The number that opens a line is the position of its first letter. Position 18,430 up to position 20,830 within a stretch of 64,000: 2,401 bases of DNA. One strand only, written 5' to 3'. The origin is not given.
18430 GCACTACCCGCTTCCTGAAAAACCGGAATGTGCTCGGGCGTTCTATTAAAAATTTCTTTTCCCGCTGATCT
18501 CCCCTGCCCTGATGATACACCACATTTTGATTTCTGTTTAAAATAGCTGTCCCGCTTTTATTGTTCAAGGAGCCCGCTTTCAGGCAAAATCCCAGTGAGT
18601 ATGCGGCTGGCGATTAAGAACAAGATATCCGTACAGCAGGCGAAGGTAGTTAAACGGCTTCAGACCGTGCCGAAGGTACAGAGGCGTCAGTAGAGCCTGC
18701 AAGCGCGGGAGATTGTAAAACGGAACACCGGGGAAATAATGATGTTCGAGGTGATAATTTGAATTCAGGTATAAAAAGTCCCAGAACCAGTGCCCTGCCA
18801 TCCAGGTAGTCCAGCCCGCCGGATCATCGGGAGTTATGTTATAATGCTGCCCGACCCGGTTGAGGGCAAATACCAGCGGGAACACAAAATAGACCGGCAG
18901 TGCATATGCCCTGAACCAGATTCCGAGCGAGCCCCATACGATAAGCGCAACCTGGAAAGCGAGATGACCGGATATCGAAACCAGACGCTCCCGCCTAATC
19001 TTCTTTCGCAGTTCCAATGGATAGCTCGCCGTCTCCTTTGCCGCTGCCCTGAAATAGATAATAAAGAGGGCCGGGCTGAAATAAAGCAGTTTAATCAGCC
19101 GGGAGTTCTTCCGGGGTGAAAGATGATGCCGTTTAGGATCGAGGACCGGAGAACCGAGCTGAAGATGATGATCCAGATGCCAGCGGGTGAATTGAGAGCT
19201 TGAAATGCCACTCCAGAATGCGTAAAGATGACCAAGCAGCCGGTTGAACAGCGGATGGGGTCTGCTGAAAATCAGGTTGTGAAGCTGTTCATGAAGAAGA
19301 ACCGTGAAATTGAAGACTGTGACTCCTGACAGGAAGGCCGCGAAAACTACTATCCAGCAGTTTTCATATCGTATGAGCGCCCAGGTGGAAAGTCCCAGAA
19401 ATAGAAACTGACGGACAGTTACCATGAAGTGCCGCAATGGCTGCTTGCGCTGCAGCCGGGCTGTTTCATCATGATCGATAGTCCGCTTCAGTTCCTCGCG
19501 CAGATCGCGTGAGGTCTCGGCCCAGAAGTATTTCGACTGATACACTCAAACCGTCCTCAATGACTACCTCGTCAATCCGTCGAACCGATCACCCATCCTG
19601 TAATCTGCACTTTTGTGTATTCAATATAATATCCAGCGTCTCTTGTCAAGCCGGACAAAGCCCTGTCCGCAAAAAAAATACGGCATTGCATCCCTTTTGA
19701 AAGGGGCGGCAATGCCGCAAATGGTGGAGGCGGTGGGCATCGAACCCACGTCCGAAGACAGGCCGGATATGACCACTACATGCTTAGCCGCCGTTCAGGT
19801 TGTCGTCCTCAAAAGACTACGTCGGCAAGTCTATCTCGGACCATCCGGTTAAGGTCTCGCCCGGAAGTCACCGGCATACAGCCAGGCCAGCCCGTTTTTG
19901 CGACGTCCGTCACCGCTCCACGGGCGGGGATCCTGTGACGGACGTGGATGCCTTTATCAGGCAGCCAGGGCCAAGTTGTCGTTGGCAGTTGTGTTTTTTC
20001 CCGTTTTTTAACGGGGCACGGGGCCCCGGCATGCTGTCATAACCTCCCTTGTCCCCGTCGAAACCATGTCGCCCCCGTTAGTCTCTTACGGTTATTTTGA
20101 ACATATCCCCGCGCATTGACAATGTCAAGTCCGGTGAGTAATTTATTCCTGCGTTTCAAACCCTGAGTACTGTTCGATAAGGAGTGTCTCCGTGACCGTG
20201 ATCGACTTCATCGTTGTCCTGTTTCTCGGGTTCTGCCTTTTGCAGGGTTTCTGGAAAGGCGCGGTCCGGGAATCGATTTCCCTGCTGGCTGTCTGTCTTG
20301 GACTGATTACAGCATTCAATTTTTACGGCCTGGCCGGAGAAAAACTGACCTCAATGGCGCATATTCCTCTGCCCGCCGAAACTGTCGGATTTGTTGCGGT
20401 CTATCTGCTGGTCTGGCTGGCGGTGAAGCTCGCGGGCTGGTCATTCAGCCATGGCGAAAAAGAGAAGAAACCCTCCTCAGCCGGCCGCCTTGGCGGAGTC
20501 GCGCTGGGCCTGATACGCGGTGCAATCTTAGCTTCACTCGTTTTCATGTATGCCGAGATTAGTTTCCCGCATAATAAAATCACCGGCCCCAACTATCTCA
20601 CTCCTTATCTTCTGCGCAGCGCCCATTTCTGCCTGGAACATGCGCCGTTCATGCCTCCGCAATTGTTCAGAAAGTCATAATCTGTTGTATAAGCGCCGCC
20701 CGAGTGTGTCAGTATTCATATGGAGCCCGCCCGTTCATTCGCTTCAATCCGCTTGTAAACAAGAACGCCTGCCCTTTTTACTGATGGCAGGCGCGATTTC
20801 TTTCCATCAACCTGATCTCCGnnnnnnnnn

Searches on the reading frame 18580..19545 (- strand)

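Call 15: search_protein_families(library=pfam, proteins=[window:18580-19545:-], max_evalue=0.001)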
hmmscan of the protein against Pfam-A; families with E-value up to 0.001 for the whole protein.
window:18580-19545:- (321 aa): 1 family
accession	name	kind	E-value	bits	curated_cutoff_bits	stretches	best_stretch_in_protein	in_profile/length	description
PF00487.30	FA_desaturase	-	5.2e-31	108.7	29.7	1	64-295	3-247/253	Fatty acid desaturase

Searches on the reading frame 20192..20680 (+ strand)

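Call 15: search_protein_families(library=pfam, proteins=[window:20192-20680:+], max_evalue=0.001)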
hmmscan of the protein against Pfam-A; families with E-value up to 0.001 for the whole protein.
window:20192-20680:+ (162 aa): 1 family
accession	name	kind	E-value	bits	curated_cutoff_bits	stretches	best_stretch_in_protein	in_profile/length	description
PF02674.22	Colicin_V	-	1.3e-20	74.3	29.3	1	4-128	1-124/144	Colicin V production protein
